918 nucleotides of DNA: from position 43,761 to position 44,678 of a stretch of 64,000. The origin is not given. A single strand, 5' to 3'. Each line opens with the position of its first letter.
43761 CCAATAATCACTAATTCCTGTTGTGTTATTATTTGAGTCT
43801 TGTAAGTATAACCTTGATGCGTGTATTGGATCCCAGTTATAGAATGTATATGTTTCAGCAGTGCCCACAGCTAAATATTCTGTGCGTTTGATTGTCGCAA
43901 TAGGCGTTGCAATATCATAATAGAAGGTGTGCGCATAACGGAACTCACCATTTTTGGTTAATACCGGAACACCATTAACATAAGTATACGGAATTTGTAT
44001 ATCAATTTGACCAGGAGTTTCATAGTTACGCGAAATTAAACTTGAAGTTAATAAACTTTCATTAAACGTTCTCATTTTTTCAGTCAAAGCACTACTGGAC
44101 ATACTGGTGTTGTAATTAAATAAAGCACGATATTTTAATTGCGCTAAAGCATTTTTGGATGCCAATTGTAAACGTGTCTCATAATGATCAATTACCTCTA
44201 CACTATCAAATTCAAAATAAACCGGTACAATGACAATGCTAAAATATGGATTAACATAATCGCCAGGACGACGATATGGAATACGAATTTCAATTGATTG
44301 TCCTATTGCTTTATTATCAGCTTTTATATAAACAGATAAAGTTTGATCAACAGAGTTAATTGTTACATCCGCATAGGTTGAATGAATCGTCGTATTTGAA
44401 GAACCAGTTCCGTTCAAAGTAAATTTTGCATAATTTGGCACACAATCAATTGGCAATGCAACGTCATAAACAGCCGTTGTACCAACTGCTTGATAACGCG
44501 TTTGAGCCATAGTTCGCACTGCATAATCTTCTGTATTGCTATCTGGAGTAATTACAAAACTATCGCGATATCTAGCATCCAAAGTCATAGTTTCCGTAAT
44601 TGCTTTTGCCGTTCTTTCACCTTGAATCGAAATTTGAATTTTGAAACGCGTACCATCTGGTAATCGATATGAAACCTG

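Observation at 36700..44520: At least 11 tandem ~240-aa modules defined by a QA(I/V)GT ... (I/V)xPx(Y/L)F motif pair I cannot assign to a known domain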

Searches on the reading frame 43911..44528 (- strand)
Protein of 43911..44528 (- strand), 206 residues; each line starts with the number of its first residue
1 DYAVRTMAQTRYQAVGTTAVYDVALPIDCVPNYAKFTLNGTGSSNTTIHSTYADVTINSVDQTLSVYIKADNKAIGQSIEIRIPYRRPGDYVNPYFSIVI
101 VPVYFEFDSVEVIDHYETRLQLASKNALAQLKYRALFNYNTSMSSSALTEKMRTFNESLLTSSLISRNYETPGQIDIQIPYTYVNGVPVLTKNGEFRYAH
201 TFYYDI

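Call 57: find_related_loci(query=A4, collection=genome_contigs, flank=10000)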
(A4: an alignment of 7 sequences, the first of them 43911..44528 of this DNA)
Query A4 (206 aa) in genome_contigs; peptide patterns used: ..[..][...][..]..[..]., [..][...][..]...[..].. (x = any residue, [..] = any of these).
79 stretches matched a pattern; 16 encode a relative of the query (tblastn E <= 1e-3); 16 distinct loci.
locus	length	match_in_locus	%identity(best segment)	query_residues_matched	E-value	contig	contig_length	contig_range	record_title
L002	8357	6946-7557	74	1-204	5e-104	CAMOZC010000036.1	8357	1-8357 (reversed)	MAG: uncultured Clostridia bacterium isolate SRR873601_bin.8_metaWRAP_v1.3_MAG genome assembly, contig: NODE_27964_lengt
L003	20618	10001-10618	73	1-206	3e-102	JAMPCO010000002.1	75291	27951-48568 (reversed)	MAG: Prevotella sp. isolate NALB_7821b_27 Scaffold_#2__SCF_002___75291_bp, whole genome shotgun sequence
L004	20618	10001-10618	71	1-206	4e-94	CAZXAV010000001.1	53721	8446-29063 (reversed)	MAG TPA_asm: uncultured Prevotella sp. isolate SRP199465_co2_862 genome assembly, contig: NODE_1186_length_53721_cov_7.6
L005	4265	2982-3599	67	1-205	5e-91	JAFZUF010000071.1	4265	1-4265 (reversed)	MAG: Clostridia bacterium isolate RGIG8102 Water_buffalos_Rumen-3__c954530, whole genome shotgun sequence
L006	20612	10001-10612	65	1-205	2e-90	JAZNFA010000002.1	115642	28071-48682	MAG: Clostridia bacterium isolate T1900044716_TS20190182.MAGScoT_cleanbin_000023 SGB_1878_k141_1378254, whole genome sho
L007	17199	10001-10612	63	1-205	1e-86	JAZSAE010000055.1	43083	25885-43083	MAG: Clostridia bacterium isolate T1900044939_TS20190405.MAGScoT_cleanbin_000018 SGB_3457_k141_310653, whole genome shot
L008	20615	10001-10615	60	1-206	8e-83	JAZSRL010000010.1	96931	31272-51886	MAG: Clostridia bacterium isolate T1900044537_TS20190003.MAGScoT_cleanbin_000035 SGB_31_k141_2186524, whole genome shotg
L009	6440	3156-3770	59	1-206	2e-81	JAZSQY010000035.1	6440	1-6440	MAG: Clostridia bacterium isolate T1900044540_TS20190006.MAGScoT_cleanbin_000046 SGB_60_k141_2346176, whole genome shotg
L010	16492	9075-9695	58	1-206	7e-81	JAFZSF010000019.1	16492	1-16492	MAG: Clostridia bacterium isolate RGIG8050 Water_buffalos_Rumen-1__c755088, whole genome shotgun sequence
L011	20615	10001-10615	58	1-206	1e-79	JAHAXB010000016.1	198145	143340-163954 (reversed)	MAG: Eubacteriales bacterium isolate 91 k101_611931, whole genome shotgun sequence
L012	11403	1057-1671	59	1-206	4e-79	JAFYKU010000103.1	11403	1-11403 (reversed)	MAG: Clostridia bacterium isolate RGIG7181 Water_buffalos_Cecum-1__c966156, whole genome shotgun sequence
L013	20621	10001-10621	57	1-206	6e-79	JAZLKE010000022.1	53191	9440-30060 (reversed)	MAG: Clostridia bacterium isolate T1900044960_TA20190018.MAGScoT_cleanbin_000028 SGB_3928_k141_802526, whole genome shot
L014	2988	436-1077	59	1-206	1e-79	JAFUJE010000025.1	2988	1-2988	MAG: Clostridia bacterium isolate RGIG4543 Roe_deer_Rectum-2__c97572, whole genome shotgun sequence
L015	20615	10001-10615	69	1-206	8e-92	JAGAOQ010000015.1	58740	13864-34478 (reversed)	MAG: Clostridia bacterium isolate RGIG8633 Water_deer_Cecum.Co__c960948, whole genome shotgun sequence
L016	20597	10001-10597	40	2-206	1e-47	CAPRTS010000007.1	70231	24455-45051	MAG TPA_asm: uncultured Eubacteriales bacterium isolate MGBC126721 genome assembly, contig: MGBC126721.7, whole genome s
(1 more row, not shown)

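Call 75: find_related_loci(query=A4, collection=metagenome_contigs, flank=10000)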
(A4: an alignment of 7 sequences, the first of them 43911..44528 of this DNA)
Query A4 (206 aa) in metagenome_contigs; peptide patterns used: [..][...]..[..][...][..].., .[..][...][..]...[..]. (x = any residue, [..] = any of these).
349 stretches matched a pattern; 1 encode a relative of the query (tblastn E <= 1e-3); 1 distinct loci.
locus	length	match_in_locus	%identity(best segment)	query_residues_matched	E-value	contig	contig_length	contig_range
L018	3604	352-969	67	1-206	9e-94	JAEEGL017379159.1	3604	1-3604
